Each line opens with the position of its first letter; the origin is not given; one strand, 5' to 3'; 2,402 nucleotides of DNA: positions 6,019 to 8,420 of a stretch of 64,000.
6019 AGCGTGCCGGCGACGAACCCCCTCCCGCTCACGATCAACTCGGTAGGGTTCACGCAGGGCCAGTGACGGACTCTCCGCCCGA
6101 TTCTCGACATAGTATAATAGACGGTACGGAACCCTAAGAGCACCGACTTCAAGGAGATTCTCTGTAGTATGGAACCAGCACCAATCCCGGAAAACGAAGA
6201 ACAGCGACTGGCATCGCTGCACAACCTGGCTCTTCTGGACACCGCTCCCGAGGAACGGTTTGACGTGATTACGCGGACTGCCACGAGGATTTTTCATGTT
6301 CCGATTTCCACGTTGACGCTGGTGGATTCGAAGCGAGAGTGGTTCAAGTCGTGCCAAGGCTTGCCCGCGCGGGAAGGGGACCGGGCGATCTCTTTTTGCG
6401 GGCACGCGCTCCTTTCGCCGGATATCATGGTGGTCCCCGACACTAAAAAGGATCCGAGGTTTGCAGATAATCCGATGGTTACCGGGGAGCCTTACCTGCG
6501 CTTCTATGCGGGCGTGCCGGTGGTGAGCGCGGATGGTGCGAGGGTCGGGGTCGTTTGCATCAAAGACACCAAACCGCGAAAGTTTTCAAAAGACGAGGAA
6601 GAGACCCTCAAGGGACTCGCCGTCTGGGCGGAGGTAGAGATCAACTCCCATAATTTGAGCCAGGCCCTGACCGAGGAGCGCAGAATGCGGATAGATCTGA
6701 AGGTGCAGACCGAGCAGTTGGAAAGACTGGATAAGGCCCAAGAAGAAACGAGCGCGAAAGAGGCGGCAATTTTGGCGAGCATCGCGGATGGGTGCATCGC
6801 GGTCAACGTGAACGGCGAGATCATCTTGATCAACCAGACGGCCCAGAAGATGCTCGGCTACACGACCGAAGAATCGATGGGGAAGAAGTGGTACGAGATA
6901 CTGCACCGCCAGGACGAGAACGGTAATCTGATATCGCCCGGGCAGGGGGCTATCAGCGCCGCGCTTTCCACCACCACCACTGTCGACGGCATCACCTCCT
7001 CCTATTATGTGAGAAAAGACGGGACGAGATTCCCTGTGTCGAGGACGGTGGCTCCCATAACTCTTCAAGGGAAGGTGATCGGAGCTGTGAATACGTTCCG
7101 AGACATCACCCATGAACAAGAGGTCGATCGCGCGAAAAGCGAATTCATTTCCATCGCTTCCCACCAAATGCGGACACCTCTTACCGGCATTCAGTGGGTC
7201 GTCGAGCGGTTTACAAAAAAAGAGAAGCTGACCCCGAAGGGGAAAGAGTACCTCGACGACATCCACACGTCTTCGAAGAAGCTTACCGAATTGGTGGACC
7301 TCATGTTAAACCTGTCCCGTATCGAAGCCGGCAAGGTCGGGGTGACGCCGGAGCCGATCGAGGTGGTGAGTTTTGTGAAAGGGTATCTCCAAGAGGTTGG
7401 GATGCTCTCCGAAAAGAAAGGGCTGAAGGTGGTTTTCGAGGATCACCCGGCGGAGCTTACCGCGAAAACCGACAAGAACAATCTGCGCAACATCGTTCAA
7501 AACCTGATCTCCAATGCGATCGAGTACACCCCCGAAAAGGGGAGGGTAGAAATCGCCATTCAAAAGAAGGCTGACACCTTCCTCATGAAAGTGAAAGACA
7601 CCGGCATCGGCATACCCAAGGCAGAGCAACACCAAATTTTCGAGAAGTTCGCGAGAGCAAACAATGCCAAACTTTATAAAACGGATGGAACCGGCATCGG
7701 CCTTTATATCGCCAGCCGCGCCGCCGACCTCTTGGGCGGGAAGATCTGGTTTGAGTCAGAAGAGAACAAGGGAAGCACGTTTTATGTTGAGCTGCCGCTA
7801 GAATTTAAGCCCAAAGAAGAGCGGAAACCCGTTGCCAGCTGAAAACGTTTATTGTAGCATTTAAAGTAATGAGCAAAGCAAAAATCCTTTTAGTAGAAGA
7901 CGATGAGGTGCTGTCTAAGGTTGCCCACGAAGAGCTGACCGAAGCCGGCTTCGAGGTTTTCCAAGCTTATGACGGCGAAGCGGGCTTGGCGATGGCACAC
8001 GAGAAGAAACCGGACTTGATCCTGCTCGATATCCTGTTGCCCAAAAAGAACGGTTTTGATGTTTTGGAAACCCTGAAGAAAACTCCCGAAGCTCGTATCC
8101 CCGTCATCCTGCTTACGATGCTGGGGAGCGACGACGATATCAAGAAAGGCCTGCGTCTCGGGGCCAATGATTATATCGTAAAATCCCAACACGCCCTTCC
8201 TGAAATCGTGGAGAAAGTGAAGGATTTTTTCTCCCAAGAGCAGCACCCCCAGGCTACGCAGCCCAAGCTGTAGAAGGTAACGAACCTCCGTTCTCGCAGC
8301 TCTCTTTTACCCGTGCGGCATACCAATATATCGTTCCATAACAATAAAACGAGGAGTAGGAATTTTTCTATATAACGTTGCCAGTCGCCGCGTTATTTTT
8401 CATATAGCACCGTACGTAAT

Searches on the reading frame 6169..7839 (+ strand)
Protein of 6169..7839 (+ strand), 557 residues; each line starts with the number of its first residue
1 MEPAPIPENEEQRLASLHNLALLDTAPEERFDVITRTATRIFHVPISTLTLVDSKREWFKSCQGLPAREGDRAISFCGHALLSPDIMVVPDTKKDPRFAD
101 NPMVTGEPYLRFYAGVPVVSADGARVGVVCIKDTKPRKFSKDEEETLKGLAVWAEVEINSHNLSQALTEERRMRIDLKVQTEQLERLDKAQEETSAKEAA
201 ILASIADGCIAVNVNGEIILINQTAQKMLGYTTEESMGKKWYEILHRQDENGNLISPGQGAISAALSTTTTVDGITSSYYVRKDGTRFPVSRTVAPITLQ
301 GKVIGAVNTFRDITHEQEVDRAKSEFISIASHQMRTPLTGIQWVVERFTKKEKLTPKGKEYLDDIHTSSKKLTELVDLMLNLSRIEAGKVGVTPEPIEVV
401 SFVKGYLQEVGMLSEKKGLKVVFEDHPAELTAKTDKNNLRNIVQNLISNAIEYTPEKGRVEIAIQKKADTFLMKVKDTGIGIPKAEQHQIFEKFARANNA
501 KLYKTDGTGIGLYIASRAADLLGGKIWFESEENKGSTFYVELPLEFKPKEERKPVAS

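Call 3: search_protein_families(library=pfam, proteins=[window:6169-7839:+], max_evalue=0.1)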
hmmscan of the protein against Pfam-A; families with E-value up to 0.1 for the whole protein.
window:6169-7839:+ (557 aa): 18 families
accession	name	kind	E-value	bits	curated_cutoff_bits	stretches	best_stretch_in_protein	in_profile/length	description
PF02518.31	HATPase_c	-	2.2e-29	102.6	26.4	1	435-545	2-110/111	Histidine kinase-, DNA gyrase B-, and HSP90-like ATPase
PF01590.32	GAF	-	6e-20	72.6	22.4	1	27-158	2-133/133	GAF domain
PF00512.31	HisKA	-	1.1e-16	61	26.9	1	322-388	1-66/66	His Kinase A (phospho-acceptor) domain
PF00989.32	PAS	-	6.2e-14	52.4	22.6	1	200-313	5-113/113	PAS fold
PF13426.13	PAS_9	-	7.1e-14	52.4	27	1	208-315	3-103/103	PAS domain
PF08448.16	PAS_4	-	1.1e-11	45.4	23.1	1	203-316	2-108/110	PAS fold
PF13185.12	GAF_2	-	1e-10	42.4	28.6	1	27-151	4-128/136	GAF domain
PF13188.13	PAS_8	-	2.9e-05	24.2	21.8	1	200-247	5-52/65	PAS domain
PF08447.18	PAS_3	-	3e-05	24.6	25.6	1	219-251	2-36/89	PAS fold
PF13581.12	HATPase_c_2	-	0.00011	22.6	27.4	1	432-521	25-111/127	Histidine kinase-like ATPase domain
PF24820.1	Diguanyl_cycl_sensor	-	0.00028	21.2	28.1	1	204-248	4-48/109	Diguanylate cyclase-like sensor domain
PF14501.12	HATPase_c_5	-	0.0013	19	22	1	439-534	6-94/102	GHKL domain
PF12860.13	PAS_7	-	0.0016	19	27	1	202-319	1-113/115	PAS fold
PF14598.12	PAS_11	-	0.0022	18.4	25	1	214-250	10-46/109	PAS domain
PF13589.12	HATPase_c_3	-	0.0038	17.7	25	1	441-517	5-82/137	Histidine kinase-, DNA gyrase B-, and HSP90-like ATPase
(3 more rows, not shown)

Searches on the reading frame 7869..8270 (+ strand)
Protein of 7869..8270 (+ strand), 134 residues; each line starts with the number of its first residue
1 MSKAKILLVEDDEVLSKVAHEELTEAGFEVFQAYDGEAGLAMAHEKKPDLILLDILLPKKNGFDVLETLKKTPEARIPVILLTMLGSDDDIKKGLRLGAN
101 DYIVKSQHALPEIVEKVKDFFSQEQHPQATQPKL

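Call 3: search_protein_families(library=pfam, proteins=[window:7869-8270:+], max_evalue=0.1)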
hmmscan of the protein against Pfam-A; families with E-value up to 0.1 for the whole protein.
window:7869-8270:+ (134 aa): 1 family
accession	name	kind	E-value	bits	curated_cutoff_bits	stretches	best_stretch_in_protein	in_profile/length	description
PF00072.30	Response_reg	-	1.9e-25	89.6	30.2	1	6-116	1-109/111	Response regulator receiver domain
